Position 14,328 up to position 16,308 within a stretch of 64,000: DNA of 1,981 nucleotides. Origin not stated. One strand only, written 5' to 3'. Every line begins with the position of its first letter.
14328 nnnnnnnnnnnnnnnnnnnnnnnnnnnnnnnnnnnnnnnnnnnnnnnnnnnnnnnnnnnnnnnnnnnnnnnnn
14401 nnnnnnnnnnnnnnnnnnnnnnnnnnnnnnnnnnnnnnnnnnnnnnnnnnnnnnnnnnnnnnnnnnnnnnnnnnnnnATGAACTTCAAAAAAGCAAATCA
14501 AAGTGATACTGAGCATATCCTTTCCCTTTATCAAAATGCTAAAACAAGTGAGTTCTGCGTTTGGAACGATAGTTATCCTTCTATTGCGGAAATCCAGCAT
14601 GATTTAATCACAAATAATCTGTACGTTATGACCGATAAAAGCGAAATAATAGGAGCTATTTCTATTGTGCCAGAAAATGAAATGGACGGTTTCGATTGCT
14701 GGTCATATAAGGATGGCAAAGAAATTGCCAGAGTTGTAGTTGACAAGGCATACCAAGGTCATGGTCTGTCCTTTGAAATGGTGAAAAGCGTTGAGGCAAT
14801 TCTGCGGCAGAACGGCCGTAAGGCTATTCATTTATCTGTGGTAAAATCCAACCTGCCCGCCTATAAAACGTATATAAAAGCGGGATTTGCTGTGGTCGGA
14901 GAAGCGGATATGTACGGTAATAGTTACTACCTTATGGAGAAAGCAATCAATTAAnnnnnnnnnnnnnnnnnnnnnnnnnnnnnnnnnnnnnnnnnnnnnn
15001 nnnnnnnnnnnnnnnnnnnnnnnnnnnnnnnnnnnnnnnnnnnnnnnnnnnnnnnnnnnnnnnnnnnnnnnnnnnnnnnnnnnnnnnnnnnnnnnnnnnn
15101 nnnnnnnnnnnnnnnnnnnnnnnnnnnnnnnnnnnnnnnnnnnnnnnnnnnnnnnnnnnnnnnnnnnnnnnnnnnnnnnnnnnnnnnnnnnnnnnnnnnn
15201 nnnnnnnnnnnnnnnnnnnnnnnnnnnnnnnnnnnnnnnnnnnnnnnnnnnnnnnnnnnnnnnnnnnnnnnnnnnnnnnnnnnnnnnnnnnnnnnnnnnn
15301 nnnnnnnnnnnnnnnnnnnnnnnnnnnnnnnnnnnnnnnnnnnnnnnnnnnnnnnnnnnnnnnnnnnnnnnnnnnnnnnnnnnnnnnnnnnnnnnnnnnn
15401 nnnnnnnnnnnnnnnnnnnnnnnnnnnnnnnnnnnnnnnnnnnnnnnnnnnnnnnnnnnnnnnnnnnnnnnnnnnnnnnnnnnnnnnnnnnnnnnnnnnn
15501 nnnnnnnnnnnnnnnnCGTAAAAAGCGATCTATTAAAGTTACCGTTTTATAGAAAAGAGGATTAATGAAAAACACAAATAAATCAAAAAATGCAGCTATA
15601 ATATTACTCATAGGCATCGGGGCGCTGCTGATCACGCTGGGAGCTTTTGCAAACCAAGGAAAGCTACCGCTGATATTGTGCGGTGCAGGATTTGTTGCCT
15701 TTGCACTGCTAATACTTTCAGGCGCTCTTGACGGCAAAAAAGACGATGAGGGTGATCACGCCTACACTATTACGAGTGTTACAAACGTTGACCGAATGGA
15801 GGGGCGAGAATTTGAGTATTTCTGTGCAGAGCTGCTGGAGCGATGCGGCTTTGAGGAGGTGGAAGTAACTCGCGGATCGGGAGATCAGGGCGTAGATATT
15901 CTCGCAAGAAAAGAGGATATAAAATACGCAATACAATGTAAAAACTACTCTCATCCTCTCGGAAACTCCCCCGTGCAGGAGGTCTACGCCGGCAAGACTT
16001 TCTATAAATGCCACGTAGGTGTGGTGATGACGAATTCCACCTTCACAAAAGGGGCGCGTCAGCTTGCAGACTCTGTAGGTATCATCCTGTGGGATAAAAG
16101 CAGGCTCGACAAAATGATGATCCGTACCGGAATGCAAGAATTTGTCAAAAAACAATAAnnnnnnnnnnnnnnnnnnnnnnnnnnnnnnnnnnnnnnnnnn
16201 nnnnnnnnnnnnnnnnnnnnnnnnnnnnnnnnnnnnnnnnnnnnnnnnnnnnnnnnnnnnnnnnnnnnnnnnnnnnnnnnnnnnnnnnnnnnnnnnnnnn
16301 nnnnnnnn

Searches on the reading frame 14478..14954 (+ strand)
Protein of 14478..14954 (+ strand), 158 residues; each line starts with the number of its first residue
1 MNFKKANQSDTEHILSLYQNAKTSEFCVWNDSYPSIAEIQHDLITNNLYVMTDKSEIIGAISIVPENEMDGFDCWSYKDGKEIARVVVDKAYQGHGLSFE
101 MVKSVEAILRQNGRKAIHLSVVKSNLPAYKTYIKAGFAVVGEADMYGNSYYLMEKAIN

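Call 61: search_protein_families(library=pfam, proteins=[window:14478-14954:+], max_evalue=0.0001)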
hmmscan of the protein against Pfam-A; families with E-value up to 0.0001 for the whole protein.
window:14478-14954:+ (158 aa): 6 families
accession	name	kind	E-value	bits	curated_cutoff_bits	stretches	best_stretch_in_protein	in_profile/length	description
PF00583.31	Acetyltransf_1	-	3.8e-13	50.2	20.7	1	18-137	5-116/116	Acetyltransferase (GNAT) family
PF13673.13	Acetyltransf_10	-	6.1e-11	42.8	23.6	1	45-143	30-113/128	Acetyltransferase (GNAT) domain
PF13508.13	Acetyltransf_7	-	5.1e-08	33.6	27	1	47-138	4-83/84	Acetyltransferase (GNAT) domain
PF13420.13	Acetyltransf_4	-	4.5e-06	27.2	24.3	1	4-143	2-140/155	Acetyltransferase (GNAT) domain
PF08445.16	FR47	-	4.5e-05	23.8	22.1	0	78-140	19-80/86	FR47-like protein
PF13302.13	Acetyltransf_3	-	9.2e-05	23.6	25.4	0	5-137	6-137/138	Acetyltransferase (GNAT) domain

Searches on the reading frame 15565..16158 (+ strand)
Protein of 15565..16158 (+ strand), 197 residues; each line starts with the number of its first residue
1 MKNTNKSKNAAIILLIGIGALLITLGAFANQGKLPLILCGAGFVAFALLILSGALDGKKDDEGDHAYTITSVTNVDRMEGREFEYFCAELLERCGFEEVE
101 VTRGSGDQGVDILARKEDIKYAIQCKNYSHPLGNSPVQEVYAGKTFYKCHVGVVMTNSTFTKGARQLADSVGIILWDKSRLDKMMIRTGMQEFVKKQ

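Call 60: search_protein_families(library=pfam, proteins=[window:15565-16158:+], max_evalue=0.0001)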
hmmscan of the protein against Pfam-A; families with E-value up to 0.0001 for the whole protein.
window:15565-16158:+ (197 aa): 2 families
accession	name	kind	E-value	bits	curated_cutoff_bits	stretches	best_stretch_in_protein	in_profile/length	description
PF04471.18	Mrr_cat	-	2.9e-31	108.4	21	1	76-185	2-115/115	Restriction endonuclease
PF22722.2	NA-iREase1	-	1.2e-11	45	27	1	83-170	1-90/106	NACHT-associated inactive Restriction Endonuclease 1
